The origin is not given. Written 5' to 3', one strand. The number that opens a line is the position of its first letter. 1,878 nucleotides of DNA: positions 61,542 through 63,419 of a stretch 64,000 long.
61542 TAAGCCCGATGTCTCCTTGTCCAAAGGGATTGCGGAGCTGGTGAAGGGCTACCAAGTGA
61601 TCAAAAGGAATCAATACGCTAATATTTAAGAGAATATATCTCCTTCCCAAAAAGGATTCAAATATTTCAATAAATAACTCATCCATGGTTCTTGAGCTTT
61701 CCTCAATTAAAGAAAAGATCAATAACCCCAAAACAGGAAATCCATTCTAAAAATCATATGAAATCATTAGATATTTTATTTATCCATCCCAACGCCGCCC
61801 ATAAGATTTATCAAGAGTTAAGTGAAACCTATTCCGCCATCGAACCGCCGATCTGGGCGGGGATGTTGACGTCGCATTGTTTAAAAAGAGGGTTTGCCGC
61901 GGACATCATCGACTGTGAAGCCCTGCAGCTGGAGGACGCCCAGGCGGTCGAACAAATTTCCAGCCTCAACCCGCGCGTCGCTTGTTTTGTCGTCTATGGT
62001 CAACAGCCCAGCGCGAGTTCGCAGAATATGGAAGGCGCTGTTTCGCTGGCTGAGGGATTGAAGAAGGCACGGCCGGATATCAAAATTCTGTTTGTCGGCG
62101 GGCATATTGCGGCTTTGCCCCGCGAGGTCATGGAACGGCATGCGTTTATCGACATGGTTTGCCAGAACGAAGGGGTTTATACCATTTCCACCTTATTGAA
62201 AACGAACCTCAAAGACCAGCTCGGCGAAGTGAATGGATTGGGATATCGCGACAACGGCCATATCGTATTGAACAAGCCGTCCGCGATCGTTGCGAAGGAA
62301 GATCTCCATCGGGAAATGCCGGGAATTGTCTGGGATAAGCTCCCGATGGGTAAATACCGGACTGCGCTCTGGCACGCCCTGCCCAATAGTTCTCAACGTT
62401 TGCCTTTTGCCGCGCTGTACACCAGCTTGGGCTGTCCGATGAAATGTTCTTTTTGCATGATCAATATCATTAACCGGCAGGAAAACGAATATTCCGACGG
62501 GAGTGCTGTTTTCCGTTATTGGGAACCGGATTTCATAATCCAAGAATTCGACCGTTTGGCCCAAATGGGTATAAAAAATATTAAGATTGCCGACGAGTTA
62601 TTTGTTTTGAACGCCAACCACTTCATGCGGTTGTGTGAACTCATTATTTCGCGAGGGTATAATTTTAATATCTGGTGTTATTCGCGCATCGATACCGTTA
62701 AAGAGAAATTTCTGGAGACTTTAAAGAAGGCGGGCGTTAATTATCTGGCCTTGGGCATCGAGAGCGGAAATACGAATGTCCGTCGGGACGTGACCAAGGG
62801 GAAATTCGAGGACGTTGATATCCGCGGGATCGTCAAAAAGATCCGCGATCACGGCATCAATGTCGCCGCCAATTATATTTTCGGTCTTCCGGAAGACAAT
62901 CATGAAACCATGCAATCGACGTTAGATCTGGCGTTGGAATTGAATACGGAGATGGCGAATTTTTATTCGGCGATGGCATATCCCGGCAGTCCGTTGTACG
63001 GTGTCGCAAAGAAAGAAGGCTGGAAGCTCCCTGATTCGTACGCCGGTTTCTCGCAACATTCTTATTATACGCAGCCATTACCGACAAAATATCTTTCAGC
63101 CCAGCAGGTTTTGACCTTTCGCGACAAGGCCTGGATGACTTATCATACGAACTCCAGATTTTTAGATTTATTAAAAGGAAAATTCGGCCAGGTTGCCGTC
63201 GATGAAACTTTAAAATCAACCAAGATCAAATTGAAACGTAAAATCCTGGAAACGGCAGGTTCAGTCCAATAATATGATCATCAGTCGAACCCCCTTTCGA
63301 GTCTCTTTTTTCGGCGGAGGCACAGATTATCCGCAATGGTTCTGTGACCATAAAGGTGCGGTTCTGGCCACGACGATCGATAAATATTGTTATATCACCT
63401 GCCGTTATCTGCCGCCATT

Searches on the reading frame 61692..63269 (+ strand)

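Call 17: search_protein_families(library=pfam, proteins=[window:61692-63269:+], max_evalue=0.00001)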
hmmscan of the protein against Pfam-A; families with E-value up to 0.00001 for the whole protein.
window:61692-63269:+ (526 aa): 2 families
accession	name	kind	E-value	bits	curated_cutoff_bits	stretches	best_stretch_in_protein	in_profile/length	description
PF04055.27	Radical_SAM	-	4.6e-18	66.4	29.5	1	244-414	3-166/166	Radical SAM superfamily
PF02310.24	B12-binding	-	3e-11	43.7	32.1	1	49-168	10-120/121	B12 binding domain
